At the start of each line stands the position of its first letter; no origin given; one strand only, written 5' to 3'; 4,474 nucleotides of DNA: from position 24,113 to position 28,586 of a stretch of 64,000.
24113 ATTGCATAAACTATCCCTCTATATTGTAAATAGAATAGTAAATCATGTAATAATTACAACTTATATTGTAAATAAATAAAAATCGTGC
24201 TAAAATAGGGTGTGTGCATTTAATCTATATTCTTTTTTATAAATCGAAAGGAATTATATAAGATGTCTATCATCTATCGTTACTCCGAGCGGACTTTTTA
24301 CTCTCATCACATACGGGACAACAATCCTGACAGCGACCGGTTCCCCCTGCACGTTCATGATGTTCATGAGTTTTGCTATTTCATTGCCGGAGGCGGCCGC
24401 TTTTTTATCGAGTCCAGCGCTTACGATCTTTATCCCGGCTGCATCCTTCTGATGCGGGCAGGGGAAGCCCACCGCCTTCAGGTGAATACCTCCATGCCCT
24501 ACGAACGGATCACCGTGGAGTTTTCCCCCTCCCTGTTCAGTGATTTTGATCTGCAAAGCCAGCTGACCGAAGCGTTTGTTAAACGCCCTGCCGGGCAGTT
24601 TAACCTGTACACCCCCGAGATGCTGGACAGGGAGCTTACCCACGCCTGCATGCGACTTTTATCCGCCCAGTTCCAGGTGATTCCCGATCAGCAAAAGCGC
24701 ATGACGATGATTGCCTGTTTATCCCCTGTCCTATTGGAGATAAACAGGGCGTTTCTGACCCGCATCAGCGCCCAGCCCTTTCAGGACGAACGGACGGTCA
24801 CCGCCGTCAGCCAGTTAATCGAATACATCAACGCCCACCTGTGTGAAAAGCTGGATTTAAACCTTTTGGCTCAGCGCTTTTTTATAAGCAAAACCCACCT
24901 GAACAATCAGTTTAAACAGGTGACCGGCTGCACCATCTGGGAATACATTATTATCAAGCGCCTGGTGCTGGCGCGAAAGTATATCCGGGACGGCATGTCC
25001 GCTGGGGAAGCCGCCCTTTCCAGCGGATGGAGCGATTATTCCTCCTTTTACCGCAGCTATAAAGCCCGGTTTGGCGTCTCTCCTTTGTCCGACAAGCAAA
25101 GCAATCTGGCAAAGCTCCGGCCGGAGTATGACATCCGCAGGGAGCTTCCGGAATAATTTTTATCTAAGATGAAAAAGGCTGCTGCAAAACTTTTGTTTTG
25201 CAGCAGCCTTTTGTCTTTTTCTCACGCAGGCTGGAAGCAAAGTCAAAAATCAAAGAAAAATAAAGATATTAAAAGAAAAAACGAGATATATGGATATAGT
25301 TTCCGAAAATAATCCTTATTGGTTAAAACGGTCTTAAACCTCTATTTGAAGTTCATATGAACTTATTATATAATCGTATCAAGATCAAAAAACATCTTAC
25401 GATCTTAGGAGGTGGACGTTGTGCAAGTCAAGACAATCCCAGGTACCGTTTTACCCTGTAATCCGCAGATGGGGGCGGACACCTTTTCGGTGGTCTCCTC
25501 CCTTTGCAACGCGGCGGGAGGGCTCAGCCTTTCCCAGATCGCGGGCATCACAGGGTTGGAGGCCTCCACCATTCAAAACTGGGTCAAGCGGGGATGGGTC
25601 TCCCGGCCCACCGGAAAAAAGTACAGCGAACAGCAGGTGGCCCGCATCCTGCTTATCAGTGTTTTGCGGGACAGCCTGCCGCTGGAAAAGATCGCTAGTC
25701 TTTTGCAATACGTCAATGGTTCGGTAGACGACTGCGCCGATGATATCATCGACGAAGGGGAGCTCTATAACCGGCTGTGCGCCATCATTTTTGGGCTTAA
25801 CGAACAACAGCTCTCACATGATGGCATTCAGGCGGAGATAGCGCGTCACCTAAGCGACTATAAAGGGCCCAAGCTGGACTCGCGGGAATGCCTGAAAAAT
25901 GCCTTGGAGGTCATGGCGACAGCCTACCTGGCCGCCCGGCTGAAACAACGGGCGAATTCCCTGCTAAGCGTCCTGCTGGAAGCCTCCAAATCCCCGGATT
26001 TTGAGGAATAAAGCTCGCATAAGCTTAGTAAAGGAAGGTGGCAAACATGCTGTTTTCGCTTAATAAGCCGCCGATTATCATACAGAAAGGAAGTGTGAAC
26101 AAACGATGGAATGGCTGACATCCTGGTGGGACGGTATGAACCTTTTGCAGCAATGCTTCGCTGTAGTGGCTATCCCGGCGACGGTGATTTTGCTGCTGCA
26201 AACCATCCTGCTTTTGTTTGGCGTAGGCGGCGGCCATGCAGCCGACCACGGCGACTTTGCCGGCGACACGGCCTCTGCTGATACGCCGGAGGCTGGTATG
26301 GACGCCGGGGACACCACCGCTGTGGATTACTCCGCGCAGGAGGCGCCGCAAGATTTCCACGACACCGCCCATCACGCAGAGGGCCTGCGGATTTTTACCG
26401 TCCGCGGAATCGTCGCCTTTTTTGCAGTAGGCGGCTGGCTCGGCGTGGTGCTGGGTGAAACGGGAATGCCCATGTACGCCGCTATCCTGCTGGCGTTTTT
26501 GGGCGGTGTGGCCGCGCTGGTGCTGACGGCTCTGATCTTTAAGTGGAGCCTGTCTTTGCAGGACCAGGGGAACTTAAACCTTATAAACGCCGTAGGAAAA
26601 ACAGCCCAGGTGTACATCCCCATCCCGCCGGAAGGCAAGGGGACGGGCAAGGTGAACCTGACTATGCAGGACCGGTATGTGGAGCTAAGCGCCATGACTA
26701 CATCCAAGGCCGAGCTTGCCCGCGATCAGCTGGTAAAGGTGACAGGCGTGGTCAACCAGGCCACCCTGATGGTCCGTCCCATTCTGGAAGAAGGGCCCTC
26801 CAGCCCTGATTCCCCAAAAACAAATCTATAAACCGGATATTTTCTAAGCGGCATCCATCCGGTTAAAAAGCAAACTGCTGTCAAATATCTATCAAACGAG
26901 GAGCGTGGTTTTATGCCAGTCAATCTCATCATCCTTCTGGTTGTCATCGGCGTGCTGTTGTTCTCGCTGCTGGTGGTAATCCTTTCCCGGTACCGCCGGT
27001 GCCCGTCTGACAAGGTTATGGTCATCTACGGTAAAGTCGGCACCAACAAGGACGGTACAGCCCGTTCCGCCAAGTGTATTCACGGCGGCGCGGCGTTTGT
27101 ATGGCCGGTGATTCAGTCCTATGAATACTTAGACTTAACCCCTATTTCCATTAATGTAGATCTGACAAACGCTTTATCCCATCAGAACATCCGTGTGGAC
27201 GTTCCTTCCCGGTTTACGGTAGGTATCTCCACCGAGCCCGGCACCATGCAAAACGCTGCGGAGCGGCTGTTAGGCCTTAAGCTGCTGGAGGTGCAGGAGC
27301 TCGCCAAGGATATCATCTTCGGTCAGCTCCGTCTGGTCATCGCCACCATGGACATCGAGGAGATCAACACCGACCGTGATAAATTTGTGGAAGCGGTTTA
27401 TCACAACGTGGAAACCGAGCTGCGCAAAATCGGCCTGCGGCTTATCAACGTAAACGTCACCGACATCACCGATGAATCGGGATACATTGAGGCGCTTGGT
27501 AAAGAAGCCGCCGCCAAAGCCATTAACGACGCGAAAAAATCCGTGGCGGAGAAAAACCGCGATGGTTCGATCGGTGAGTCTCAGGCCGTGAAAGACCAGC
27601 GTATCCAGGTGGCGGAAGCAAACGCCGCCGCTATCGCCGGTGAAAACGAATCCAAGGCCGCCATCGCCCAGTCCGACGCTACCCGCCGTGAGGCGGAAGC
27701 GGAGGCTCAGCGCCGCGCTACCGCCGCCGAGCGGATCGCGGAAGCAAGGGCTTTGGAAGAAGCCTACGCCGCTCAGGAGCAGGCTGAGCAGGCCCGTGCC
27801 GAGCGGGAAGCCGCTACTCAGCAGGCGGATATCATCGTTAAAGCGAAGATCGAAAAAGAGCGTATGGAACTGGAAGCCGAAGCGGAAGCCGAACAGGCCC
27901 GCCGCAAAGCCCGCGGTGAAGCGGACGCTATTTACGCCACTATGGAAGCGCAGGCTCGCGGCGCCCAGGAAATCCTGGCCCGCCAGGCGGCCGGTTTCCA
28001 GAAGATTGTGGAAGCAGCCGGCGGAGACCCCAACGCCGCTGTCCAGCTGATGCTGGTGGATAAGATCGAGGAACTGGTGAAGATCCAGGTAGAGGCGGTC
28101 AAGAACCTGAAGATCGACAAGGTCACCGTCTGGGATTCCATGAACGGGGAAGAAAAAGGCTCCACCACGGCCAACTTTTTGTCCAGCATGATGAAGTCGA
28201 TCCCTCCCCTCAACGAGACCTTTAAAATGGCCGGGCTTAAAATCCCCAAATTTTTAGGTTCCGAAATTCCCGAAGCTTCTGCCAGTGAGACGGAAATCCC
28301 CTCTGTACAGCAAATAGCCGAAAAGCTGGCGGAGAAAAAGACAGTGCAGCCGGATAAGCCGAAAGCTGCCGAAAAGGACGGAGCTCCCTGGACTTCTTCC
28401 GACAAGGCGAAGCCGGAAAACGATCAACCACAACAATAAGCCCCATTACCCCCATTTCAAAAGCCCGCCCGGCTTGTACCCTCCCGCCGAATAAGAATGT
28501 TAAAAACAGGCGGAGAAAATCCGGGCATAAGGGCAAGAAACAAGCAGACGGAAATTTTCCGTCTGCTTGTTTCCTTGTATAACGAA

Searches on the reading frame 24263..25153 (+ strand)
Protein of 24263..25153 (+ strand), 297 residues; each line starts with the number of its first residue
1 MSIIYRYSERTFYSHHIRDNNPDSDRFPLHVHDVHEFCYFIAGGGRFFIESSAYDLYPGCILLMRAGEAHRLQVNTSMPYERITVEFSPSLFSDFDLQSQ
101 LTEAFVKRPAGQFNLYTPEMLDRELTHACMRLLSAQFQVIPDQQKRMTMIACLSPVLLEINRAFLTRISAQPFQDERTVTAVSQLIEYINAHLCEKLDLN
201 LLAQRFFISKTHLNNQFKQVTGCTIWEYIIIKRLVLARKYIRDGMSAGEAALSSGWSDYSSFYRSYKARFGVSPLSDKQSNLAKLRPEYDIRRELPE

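Call 43: search_protein_families(library=pfam, proteins=[window:24263-25153:+], max_evalue=0.0001)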
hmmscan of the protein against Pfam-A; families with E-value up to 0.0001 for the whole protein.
window:24263-25153:+ (297 aa): 4 families
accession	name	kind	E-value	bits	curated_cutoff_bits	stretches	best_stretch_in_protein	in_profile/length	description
PF12833.13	HTH_18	-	8.7e-18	64.8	33.6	1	202-274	1-74/80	Helix-turn-helix domain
PF02311.25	AraC_binding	-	7.8e-15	55.2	21.1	1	20-134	9-118/135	AraC-like ligand binding domain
PF00165.29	HTH_AraC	-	7.1e-09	36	26.6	0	190-229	2-41/42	Bacterial regulatory helix-turn-helix proteins, AraC family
PF07883.17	Cupin_2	-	6.1e-07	29.5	27.2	1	23-77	8-61/70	Cupin domain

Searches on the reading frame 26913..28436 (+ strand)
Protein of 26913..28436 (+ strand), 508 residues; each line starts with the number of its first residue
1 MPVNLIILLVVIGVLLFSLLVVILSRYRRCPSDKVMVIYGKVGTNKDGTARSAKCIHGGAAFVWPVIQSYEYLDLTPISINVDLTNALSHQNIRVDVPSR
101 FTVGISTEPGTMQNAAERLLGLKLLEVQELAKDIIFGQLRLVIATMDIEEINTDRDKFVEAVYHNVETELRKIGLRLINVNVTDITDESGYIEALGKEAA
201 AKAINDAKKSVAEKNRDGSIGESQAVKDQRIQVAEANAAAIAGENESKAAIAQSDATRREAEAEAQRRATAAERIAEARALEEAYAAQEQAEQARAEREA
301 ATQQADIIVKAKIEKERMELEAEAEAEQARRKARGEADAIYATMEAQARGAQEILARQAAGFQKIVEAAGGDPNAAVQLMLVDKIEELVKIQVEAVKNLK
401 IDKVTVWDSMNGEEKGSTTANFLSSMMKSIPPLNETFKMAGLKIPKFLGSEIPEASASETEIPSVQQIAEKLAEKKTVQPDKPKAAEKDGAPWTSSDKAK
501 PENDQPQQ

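Call 43: search_protein_families(library=pfam, proteins=[window:26913-28436:+], max_evalue=0.0001)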
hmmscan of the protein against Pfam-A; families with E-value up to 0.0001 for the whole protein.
window:26913-28436:+ (508 aa): 1 family
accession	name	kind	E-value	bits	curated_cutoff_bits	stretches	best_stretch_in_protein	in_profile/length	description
PF01145.31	Band_7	-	3.7e-26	92.7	23.6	1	44-215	19-175/176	SPFH domain / Band 7 family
